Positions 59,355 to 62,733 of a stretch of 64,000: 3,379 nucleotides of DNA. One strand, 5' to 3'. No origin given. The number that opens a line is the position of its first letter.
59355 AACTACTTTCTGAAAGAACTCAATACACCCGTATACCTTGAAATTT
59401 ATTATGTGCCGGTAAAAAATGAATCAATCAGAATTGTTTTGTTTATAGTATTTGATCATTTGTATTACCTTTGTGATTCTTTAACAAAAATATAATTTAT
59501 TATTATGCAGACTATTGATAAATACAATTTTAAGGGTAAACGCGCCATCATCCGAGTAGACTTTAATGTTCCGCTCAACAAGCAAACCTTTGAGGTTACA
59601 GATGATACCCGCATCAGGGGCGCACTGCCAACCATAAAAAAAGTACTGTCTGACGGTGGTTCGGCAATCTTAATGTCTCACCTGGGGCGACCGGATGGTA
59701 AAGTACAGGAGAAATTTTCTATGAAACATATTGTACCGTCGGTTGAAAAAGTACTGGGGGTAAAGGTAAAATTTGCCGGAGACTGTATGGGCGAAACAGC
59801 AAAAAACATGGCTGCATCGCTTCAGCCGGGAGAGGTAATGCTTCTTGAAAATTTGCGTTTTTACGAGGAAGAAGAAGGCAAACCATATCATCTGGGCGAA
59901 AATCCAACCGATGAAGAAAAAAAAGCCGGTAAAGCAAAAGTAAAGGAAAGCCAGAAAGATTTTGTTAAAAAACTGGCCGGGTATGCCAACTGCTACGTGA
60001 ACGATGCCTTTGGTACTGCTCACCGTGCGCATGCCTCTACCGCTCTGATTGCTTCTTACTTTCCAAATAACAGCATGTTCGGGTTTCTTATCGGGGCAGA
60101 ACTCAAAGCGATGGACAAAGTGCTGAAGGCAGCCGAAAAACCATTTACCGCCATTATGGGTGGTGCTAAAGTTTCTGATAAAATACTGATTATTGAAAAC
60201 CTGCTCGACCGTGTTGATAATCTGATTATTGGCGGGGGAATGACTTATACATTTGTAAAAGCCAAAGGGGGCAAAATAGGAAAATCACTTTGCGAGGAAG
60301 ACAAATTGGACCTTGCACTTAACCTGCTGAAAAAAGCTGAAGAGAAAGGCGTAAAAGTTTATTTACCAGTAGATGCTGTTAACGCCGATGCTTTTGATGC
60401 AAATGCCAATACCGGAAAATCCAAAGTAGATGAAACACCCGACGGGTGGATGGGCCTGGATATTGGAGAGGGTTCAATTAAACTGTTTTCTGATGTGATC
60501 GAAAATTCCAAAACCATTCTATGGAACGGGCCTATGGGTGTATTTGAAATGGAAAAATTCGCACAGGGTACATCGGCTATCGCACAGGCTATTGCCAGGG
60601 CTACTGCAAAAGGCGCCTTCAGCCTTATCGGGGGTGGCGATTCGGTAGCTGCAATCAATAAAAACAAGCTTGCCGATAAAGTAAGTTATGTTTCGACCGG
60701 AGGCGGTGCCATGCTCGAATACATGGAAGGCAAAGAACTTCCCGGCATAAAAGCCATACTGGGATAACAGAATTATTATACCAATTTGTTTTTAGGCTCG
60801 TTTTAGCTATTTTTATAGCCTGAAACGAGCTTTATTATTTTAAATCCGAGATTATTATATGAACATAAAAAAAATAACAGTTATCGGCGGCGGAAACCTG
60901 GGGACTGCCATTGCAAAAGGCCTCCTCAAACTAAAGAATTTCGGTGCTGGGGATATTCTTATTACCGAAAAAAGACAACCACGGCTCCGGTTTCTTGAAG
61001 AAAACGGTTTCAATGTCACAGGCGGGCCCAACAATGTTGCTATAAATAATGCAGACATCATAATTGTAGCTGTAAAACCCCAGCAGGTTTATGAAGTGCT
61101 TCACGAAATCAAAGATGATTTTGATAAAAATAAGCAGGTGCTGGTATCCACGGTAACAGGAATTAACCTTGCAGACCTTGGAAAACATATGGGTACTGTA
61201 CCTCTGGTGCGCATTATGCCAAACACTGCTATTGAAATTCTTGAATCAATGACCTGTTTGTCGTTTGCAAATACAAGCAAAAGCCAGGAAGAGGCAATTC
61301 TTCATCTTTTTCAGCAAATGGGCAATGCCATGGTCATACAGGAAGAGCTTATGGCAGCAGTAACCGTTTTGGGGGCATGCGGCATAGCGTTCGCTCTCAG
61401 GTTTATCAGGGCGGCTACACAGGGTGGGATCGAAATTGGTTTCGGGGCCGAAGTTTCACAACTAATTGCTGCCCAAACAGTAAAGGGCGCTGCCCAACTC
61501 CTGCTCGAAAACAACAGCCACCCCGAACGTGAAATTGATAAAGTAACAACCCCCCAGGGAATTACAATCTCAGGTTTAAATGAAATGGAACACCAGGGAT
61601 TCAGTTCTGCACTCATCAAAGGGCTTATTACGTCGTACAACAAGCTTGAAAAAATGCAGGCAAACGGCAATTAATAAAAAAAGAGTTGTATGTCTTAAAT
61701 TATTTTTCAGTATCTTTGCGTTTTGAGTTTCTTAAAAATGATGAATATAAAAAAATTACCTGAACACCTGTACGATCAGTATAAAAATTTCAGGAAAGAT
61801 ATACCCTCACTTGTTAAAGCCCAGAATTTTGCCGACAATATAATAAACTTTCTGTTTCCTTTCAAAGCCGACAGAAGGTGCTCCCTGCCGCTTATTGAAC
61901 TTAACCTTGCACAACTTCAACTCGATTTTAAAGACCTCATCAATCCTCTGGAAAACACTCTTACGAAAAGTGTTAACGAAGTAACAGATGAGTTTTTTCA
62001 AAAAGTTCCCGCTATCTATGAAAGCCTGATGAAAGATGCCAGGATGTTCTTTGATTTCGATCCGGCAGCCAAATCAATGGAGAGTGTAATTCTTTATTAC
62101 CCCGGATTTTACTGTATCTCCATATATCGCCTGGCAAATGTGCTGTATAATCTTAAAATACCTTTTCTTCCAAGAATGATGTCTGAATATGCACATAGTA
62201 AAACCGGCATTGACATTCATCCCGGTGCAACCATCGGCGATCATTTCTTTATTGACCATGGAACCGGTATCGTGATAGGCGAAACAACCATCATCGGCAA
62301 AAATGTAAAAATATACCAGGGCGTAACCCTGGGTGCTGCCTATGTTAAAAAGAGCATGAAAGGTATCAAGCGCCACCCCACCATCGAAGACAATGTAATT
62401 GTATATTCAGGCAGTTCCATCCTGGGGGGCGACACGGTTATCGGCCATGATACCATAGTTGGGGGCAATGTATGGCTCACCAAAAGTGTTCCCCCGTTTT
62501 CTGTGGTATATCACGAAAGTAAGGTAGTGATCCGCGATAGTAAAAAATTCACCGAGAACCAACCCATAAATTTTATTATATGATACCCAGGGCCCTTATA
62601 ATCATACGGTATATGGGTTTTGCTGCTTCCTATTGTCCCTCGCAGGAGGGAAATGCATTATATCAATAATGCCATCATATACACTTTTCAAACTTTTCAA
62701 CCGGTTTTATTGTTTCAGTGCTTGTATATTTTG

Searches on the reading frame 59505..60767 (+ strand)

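Call 40: search_protein_families(library=pfam, proteins=[window:59505-60767:+], max_evalue=0.001)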
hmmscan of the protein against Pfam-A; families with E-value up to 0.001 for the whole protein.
window:59505-60767:+ (420 aa): 1 family
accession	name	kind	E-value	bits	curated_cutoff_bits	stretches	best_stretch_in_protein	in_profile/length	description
PF00162.24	PGK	-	1.3e-155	518.6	27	1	4-410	1-379/379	Phosphoglycerate kinase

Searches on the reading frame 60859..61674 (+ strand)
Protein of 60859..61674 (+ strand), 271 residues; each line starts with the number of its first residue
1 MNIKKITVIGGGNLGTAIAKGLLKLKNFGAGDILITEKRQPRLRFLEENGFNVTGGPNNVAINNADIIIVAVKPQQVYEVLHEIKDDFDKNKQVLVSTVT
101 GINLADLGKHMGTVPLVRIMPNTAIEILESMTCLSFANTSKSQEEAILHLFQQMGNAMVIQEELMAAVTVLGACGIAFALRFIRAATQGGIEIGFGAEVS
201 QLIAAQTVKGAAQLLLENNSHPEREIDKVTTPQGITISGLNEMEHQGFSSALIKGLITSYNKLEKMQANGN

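Call 40: search_protein_families(library=pfam, proteins=[window:60859-61674:+], max_evalue=0.001)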
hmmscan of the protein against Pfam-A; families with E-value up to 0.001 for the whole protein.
window:60859-61674:+ (271 aa): 5 families
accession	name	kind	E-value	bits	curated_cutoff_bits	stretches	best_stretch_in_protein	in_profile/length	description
PF14748.11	P5CR_dimer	-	2.4e-29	102.1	25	1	162-266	1-105/105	Pyrroline-5-carboxylate reductase dimerisation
PF03807.23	F420_oxidored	-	2.7e-16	60.4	21.6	1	5-100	1-93/94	NADP oxidoreductase coenzyme F420-dependent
PF02558.23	ApbA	-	3e-05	24.1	22.2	1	6-96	1-98/150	Ketopantoate reductase PanE/ApbA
PF01210.29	NAD_Gly3P_dh_N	-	3.6e-05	24.2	23.1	0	5-104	1-108/158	NAD-dependent glycerol-3-phosphate dehydrogenase N-terminus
PF07991.19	KARI_N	-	0.00013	22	20.6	1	3-98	4-95/165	Acetohydroxy acid isomeroreductase, NADPH-binding domain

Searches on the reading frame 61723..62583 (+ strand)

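Call 40: search_protein_families(library=pfam, proteins=[window:61723-62583:+], max_evalue=0.001)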
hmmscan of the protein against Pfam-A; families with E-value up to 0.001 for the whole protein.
window:61723-62583:+ (286 aa): 3 families
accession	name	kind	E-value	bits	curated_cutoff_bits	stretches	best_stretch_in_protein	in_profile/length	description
PF00132.30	Hexapep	-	2.8e-08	33.6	27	0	182-204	1-23/36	Bacterial transferase hexapeptide (six repeats)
PF25084.1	LbH_EIF2B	-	2.4e-05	24.7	54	0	164-250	11-97/105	EIF2B subunit epsilon LbH domain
PF06426.19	SATase_N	-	3.5e-05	24.5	21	1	80-132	51-103/105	Serine acetyltransferase, N-terminal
